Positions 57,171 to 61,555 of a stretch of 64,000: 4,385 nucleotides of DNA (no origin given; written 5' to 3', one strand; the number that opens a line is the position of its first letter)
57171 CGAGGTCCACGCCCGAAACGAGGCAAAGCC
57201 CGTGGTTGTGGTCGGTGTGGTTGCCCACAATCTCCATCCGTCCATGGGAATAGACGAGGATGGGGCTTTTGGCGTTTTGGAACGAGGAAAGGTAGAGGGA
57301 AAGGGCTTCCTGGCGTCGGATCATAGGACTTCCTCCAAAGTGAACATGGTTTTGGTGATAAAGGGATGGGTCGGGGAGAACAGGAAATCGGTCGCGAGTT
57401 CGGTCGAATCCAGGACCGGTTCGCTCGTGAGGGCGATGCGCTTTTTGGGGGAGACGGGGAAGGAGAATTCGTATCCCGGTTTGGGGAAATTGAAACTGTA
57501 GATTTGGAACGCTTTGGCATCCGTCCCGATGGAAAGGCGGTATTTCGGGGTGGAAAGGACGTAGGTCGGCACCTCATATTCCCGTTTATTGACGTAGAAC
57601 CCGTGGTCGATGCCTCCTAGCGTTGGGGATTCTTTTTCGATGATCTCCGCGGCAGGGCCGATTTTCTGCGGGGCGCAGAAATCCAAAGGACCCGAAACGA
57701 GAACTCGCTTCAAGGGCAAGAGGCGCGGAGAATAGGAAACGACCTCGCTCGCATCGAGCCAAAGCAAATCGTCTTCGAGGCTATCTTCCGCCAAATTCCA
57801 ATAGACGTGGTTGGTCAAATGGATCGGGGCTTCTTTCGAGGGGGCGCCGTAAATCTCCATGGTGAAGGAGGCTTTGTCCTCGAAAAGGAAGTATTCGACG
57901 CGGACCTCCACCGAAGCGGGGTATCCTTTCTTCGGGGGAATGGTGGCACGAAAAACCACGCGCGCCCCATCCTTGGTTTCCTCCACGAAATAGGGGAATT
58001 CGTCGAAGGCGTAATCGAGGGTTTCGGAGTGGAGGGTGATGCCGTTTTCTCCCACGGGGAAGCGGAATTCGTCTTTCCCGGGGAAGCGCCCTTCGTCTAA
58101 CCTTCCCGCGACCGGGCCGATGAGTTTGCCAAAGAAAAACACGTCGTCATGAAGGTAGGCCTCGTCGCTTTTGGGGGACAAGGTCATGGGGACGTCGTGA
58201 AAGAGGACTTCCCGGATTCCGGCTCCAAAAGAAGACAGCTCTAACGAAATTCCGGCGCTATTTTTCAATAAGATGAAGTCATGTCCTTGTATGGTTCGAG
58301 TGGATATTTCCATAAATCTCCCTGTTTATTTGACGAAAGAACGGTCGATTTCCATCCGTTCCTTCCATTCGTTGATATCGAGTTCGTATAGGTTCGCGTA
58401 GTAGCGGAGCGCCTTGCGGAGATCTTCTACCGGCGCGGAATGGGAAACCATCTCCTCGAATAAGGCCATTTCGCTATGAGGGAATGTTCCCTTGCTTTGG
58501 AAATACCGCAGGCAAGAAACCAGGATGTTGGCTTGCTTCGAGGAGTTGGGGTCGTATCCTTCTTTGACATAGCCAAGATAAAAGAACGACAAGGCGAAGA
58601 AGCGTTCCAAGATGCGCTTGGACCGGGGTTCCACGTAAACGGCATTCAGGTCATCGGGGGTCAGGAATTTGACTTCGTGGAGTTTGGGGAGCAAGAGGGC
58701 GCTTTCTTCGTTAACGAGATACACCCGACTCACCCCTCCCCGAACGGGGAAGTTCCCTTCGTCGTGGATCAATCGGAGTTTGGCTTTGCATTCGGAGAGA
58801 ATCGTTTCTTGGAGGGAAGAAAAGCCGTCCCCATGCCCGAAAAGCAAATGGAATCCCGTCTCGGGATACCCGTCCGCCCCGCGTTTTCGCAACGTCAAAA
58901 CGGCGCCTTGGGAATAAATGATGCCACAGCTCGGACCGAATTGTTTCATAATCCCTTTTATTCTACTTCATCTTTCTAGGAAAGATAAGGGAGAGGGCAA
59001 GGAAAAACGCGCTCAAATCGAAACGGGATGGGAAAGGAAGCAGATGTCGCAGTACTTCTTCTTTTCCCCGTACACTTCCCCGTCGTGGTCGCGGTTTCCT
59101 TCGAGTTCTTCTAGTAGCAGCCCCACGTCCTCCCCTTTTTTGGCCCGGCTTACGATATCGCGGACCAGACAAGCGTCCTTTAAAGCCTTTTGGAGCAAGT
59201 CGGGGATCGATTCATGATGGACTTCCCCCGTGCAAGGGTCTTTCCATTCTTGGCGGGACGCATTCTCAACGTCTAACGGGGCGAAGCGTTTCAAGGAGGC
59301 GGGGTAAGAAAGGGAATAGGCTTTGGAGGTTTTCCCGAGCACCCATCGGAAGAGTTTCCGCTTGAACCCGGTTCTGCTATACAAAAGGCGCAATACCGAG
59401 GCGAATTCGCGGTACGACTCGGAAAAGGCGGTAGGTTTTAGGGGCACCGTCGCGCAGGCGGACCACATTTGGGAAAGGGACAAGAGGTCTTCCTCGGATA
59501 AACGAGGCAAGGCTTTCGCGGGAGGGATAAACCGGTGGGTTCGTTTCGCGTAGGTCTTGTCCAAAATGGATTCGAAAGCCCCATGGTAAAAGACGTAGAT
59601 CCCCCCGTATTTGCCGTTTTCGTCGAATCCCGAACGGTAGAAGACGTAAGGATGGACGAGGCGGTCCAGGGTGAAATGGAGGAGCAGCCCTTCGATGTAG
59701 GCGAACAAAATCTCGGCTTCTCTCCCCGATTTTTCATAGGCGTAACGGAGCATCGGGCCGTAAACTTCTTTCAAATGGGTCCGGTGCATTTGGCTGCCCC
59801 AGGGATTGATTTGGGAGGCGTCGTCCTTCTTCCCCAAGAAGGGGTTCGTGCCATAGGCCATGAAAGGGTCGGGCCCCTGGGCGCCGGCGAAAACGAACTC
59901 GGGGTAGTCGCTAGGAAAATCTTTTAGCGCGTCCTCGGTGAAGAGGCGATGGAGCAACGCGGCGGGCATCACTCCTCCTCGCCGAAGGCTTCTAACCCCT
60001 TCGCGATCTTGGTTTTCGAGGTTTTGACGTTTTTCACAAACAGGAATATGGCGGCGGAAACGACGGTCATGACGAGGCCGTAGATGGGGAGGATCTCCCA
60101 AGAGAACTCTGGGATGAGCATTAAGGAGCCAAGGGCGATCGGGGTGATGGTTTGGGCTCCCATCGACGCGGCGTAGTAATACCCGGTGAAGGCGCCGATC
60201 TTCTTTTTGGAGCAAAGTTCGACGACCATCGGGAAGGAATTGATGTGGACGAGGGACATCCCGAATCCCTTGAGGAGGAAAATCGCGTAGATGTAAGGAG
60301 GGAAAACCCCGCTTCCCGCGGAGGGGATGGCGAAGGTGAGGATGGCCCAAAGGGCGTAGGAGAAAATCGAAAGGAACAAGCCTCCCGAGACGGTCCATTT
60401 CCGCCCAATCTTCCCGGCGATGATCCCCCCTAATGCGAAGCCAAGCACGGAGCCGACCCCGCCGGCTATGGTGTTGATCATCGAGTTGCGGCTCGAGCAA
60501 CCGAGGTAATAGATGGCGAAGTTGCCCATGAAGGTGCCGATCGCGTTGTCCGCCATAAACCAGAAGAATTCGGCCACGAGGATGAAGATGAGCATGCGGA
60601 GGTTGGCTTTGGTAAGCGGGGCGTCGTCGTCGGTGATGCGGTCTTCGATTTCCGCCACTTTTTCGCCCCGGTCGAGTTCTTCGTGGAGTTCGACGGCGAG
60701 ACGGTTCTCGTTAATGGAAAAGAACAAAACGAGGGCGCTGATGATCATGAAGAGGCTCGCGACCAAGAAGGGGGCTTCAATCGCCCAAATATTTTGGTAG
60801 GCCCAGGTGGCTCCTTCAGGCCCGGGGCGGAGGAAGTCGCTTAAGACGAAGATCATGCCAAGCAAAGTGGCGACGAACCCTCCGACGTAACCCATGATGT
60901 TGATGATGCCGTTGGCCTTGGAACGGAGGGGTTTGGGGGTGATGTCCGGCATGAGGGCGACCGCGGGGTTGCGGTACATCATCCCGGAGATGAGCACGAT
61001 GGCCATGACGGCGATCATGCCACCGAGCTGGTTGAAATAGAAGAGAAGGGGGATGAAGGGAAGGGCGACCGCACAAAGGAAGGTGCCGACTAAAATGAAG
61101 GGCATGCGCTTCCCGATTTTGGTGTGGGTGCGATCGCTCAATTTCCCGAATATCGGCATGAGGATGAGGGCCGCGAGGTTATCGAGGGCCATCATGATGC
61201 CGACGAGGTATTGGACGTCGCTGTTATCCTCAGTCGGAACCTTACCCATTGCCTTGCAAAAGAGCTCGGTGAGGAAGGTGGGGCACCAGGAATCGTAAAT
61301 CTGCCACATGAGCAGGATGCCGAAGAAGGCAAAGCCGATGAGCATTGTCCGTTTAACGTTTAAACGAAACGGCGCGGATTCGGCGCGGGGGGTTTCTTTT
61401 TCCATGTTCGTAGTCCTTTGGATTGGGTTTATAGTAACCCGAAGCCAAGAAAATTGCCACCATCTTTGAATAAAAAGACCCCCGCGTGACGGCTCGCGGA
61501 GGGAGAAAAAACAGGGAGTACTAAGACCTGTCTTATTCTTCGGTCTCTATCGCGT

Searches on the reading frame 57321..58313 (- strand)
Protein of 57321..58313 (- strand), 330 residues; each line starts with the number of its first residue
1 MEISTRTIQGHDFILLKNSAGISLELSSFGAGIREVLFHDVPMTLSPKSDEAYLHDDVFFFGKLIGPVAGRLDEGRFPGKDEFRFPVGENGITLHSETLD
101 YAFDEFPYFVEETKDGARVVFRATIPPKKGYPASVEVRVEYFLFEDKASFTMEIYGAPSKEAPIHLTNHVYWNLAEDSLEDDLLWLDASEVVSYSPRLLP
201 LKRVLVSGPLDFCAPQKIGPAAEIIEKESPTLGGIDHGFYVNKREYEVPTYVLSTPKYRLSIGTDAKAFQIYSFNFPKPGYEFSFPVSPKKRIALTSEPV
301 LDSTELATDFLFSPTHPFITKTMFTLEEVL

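Call 74: search_protein_families(library=pfam, proteins=[window:57321-58313:-], max_evalue=0.00001)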
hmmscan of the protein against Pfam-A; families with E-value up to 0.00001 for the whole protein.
window:57321-58313:- (330 aa): 1 family
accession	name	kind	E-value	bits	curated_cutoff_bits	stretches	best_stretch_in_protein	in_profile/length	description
PF01263.26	Aldose_epim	-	4.6e-31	108.8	27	1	14-282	3-260/299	Aldose 1-epimerase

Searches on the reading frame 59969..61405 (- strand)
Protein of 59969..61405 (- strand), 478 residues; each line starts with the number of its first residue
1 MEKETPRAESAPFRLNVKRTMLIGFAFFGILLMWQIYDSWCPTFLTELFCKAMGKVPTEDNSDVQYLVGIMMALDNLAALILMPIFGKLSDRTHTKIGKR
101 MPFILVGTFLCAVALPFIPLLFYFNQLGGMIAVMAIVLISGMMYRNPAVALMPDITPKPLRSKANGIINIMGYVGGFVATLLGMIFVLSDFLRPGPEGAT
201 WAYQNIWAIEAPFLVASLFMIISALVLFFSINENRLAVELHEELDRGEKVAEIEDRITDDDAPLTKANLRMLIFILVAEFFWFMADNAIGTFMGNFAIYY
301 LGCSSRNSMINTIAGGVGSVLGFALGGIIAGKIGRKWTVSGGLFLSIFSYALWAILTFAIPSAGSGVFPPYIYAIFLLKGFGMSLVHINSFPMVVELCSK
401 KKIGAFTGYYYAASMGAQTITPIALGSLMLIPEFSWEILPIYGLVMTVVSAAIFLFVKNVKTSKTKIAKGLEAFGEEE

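Call 74: search_protein_families(library=pfam, proteins=[window:59969-61405:-], max_evalue=0.00001)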
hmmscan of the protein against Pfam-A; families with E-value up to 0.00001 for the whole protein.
window:59969-61405:- (478 aa): 2 families
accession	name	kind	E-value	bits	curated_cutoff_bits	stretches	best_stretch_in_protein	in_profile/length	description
PF07690.21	MFS_1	-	7.6e-28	97.9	33.4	2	68-359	34-291/347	Major Facilitator Superfamily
PF13347.12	MFS_2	-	5.6e-11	42.1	27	1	67-394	34-339/427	MFS/sugar transport protein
